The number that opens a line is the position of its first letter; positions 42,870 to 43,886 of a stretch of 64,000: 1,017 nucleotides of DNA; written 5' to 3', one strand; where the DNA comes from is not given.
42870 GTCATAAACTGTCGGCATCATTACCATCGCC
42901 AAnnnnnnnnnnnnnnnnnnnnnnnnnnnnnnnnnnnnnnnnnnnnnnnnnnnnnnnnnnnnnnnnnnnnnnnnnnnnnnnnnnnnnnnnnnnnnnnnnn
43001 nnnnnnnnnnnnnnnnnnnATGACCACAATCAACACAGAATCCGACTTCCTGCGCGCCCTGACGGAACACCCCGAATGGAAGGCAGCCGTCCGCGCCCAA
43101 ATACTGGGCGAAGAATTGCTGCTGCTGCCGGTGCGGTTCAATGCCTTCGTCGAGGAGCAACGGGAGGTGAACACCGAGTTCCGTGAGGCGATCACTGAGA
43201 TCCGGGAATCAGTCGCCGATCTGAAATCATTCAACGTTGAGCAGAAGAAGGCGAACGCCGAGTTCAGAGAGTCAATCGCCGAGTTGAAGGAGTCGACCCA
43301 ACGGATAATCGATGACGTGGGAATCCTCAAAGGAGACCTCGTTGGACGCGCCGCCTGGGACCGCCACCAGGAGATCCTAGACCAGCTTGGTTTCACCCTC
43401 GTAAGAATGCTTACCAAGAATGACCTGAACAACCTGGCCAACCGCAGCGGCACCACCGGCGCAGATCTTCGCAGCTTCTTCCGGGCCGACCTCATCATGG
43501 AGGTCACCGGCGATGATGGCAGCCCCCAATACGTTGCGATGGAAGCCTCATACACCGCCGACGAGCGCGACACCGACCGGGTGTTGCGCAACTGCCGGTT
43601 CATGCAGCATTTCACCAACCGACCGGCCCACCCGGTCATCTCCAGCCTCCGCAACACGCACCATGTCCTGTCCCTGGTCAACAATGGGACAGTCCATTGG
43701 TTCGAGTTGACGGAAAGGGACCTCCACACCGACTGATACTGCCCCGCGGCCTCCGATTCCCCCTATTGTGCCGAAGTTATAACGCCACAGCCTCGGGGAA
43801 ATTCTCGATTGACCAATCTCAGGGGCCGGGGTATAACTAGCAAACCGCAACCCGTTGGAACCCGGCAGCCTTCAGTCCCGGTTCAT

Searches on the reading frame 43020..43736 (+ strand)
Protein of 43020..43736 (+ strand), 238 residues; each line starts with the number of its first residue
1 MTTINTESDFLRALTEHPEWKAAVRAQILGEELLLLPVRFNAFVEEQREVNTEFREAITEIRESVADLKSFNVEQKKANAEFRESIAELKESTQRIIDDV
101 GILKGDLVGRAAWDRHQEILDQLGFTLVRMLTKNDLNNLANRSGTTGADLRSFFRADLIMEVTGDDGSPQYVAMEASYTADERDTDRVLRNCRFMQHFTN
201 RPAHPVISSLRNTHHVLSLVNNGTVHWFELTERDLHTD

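Call 5: search_protein_families(library=pfam, proteins=[window:43020-43736:+], max_evalue=1)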
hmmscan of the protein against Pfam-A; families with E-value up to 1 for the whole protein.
window:43020-43736:+ (238 aa): 4 families
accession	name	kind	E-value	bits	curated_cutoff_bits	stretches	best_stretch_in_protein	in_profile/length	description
PF17173.10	DUF5129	-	0.008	15.8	27.3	1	45-153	202-308/337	Domain of unknown function (DUF5129)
PF17078.10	SHE3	-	0.03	14.5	30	1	27-99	104-173/228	SWI5-dependent HO expression protein 3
PF09712.15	PHA_synth_III_E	-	0.17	11.6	25.7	1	18-115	29-125/311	Poly(R)-hydroxyalkanoic acid synthase subunit (PHA_synth_III_E)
PF09298.16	FAA_hydrolase_N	-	0.28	11.8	25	0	39-70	54-85/105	Fumarylacetoacetase N-terminal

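Call 6: search_protein_families(library=ncbifam, proteins=[window:43020-43736:+], max_evalue=1)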
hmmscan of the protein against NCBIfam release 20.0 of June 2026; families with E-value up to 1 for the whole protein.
window:43020-43736:+ (238 aa): 3 families
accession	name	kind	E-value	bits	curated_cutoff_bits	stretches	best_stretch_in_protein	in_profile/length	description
NF045800.1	FibBindPlpA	equivalog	0.068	11.4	1300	1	44-103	482-542/965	fibronectin-binding protein PlpA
NF033916.0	antiphage_ZorA_3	subfamily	0.1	11.4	250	1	45-110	357-423/509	anti-phage ZorAB system protein ZorA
NF008649.0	PRK11644.1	equivalog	0.19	10.4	408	1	88-168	373-453/499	signal transduction histidine-protein kinase/phosphatase UhpB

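Call 35: search_protein_families(library=padloc, proteins=[window:43020-43736:+], max_evalue=1)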
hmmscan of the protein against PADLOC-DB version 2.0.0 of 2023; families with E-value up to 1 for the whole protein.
window:43020-43736:+ (238 aa): 4 families
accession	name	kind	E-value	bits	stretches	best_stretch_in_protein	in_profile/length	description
PDLC01159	CARF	-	0.0027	14.8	1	47-112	223-288/456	"CARF, 2 TMs, fused to lon-like S16 protease"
PDLC01467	Cas13a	-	0.0057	15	1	209-236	13-40/139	CAS-VI-A; effector__SPE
PDLC00598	ZorA1|ZorA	-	0.006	13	1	44-101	381-432/663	MotA/ExbB/TolQ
PDLC03843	LeoC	-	0.014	13.5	1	46-104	3-61/207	-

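Call 36: search_protein_families(library=phrogs, proteins=[window:43020-43736:+], max_evalue=1)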
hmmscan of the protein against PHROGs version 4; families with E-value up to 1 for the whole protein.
window:43020-43736:+ (238 aa): 9 families
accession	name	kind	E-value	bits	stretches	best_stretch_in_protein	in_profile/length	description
phrog_10261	-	moron, auxiliary metabolic gene and host takeover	0.013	16.4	0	23-63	49-93/152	membrane protein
phrog_8883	-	unknown function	0.048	13.1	1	38-191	423-563/650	-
phrog_11498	-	unknown function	0.053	15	1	41-70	45-74/100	-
phrog_937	-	other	0.094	14.1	1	43-96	30-84/115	hemolysin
phrog_4876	-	unknown function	0.16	12.6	1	38-107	40-109/226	-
phrog_1193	-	other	0.18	12.8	1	47-96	4-54/76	hemolysin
phrog_3922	-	head and packaging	0.19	11.9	1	110-206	176-269/362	major head protein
phrog_1969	-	unknown function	0.22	12.8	1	130-175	61-105/116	-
phrog_1244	-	unknown function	0.4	11.1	1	51-94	28-71/157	-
